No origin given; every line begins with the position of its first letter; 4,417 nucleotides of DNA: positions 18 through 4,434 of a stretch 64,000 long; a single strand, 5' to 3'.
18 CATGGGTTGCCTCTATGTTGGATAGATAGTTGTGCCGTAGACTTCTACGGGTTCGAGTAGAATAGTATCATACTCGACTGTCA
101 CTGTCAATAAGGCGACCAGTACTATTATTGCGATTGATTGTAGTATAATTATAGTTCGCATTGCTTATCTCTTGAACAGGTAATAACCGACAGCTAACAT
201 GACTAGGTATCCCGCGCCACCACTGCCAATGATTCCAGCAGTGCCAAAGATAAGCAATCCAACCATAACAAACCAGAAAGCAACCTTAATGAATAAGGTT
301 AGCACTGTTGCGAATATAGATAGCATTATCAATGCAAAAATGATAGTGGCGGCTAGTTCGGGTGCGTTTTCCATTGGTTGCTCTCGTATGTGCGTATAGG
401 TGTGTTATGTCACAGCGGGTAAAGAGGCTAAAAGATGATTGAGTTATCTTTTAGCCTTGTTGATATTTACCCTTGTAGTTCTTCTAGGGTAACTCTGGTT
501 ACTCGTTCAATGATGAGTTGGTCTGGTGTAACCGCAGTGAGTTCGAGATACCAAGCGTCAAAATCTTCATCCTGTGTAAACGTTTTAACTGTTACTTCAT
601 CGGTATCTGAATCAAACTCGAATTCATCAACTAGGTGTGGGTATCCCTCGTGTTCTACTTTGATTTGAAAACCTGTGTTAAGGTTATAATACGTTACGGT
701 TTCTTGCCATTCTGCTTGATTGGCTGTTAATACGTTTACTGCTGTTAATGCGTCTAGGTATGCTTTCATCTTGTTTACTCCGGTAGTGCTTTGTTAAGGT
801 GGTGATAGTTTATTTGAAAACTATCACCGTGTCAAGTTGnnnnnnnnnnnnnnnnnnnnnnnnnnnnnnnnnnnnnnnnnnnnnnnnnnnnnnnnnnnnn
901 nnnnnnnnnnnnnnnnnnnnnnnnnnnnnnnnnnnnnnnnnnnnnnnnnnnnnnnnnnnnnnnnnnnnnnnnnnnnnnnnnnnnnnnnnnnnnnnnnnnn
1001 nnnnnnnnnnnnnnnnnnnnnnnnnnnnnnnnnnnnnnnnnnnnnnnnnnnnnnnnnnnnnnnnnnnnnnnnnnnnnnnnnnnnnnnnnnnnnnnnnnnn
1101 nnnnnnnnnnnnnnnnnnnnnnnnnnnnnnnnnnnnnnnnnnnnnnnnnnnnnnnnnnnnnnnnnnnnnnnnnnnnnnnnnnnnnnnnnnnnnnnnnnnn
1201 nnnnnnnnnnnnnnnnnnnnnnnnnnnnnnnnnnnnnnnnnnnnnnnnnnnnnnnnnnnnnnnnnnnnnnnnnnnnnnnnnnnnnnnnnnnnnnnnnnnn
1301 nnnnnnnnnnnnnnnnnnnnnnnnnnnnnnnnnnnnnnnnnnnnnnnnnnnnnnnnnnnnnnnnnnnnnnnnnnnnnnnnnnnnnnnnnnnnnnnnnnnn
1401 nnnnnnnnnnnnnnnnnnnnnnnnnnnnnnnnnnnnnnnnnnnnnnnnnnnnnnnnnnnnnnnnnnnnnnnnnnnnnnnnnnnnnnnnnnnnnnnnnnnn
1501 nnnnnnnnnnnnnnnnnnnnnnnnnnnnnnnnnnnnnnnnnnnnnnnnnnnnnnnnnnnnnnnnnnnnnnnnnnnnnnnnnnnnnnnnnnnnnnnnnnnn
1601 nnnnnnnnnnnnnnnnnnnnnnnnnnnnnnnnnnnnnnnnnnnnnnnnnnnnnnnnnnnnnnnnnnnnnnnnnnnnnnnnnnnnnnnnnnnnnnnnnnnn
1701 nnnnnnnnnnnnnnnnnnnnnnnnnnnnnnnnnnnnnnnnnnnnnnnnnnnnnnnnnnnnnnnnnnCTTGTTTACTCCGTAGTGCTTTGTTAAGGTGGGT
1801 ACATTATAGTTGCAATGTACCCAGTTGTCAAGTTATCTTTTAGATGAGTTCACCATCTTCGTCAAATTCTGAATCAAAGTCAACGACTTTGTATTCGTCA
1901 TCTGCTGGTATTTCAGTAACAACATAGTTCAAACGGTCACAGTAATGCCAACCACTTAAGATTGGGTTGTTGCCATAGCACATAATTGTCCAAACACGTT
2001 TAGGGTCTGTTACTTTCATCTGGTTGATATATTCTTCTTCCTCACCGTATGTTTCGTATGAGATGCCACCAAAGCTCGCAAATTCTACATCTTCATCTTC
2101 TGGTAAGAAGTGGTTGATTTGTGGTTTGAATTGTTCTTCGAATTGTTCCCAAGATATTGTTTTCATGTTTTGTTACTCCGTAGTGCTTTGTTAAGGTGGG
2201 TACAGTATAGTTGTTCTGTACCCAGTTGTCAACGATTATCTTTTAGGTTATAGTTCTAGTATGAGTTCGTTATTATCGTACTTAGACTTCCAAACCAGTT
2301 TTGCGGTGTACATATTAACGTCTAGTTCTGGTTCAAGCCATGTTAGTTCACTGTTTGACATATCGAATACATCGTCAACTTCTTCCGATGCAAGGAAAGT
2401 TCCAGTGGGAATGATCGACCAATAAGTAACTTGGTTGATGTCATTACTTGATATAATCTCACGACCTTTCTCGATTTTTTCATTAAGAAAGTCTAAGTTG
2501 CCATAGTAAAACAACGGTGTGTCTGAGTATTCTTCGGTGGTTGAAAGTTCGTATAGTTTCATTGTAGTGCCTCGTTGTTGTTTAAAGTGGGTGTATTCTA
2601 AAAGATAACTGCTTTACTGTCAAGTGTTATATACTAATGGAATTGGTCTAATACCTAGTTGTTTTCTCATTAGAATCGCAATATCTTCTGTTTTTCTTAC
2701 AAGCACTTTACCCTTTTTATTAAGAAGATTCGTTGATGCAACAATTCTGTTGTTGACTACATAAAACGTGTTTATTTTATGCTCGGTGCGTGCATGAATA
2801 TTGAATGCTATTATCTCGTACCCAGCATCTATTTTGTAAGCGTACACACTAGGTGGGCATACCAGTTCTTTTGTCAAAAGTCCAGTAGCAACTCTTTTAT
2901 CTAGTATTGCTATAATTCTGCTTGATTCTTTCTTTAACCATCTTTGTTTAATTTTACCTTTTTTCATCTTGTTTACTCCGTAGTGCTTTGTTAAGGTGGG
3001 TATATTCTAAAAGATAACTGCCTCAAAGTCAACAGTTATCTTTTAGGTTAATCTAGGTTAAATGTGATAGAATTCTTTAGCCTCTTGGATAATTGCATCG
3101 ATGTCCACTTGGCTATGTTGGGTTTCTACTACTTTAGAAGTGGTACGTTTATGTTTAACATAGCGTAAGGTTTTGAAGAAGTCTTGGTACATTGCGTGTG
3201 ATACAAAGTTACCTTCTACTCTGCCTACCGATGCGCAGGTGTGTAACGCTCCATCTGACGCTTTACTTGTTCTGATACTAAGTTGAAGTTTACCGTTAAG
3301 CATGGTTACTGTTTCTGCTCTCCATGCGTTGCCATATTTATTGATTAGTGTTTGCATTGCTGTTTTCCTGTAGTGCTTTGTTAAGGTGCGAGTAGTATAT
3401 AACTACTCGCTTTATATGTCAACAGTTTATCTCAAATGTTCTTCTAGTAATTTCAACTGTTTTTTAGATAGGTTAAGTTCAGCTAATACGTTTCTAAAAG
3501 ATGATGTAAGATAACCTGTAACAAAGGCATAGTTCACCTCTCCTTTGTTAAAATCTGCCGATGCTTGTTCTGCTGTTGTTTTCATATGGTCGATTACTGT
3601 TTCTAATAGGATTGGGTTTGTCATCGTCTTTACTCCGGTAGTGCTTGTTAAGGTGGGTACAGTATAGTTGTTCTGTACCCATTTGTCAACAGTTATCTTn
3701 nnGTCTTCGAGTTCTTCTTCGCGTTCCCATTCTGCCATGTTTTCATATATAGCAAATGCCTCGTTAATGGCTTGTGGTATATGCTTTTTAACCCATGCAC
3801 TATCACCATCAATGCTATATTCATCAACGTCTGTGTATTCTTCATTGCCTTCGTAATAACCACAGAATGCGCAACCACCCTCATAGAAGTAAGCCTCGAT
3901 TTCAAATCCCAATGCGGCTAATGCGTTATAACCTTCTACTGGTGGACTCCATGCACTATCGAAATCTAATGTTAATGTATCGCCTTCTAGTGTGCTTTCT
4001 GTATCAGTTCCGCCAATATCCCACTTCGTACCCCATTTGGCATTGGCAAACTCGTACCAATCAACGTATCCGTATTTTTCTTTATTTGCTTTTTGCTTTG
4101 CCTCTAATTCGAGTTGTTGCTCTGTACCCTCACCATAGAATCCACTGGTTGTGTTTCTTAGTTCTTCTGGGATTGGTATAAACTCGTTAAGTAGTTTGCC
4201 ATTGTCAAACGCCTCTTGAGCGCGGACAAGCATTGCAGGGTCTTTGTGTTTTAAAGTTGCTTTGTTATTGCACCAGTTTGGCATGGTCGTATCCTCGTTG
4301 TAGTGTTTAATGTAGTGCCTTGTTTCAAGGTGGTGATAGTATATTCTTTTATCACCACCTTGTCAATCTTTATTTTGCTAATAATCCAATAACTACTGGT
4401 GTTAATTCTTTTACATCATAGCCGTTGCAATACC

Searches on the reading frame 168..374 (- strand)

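Call 38: search_protein_families(library=pfam, alignment_id=A1, max_evalue=0.01)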
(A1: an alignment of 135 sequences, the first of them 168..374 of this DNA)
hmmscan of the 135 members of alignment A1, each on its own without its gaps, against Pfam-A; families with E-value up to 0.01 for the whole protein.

A. member 1, window:168-374:- (69 aa): 0 families

B. families by the number of members that match (of 135 scanned): 53 families (the first 25 are shown)
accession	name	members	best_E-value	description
PF07603.17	Lcl_C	13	2.5e-15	Lcl C-terminal domain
PF18974.5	DUF5710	2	6.4e-12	Domain of unknown function (DUF5710)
PF12833.13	HTH_18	2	1.9e-11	Helix-turn-helix domain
PF13191.12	AAA_16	2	2.8e-05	AAA ATPase domain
PF00004.35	AAA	2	0.00068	ATPase family associated with various cellular activities (AAA)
PF17338.8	GP88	1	4e-44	Gene product 88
PF13203.12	DUF2201_N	1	6.6e-37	Putative metallopeptidase domain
PF02622.21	DUF179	1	3.7e-29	AlgH-like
PF00166.26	Cpn10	1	1.2e-25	Chaperonin 10 Kd subunit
PF18143.6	HAD_SAK_2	1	1.8e-25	HAD domain in Swiss Army Knife RNA repair proteins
PF01764.32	Lipase_3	1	3.2e-23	Lipase (class 3)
PF19846.4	DUF6321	1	2.7e-22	Domain of unknown function (DUF6321)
PF00534.26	Glycos_transf_1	1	1.1e-21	Glycosyl transferases group 1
PF00656.27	Peptidase_C14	1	2.3e-20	Caspase domain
PF13692.12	Glyco_trans_1_4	1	1.8e-18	Glycosyl transferases group 1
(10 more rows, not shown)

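Call 74: search_protein_families(library=pfam, alignment_id=A3, max_evalue=0.01)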
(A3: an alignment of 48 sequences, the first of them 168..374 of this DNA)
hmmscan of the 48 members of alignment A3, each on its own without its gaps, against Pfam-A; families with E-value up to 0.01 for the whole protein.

A. member 1, window:168-374:- (69 aa): 0 families

B. families by the number of members that match (of 48 scanned): 9 families
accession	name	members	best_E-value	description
PF18974.5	DUF5710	2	6.4e-12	Domain of unknown function (DUF5710)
PF01844.29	HNH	1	5.5e-14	HNH endonuclease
PF07603.17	Lcl_C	1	8.7e-14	Lcl C-terminal domain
PF14279.12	HNH_5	1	3.2e-12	HNH endonuclease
PF25164.1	CoiA_N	1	8.4e-08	Competence protein CoiA, N-terminal domain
PF02945.21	Endonuclease_7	1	0.0025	Recombination endonuclease VII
PF03785.20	Peptidase_C25_C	1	0.0058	Peptidase family C25, C terminal ig-like domain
PF06054.18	CoiA_nuc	1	0.0068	Competence protein CoiA, nuclease-like domain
PF23789.1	Pre_tape_measure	1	0.0077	Pre-tape measure protein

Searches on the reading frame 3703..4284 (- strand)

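Call 40: search_protein_families(library=pfam, proteins=[window:3703-4284:-], max_evalue=0.01)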
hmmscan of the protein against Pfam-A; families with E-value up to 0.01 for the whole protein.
window:3703-4284:- (194 aa): 1 family
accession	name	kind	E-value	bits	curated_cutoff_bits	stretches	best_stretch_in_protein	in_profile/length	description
PF18406.6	DUF1281_C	-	1.1e-06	28.9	22.8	1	97-180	11-85/88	Ferredoxin-like domain in Api92-like protein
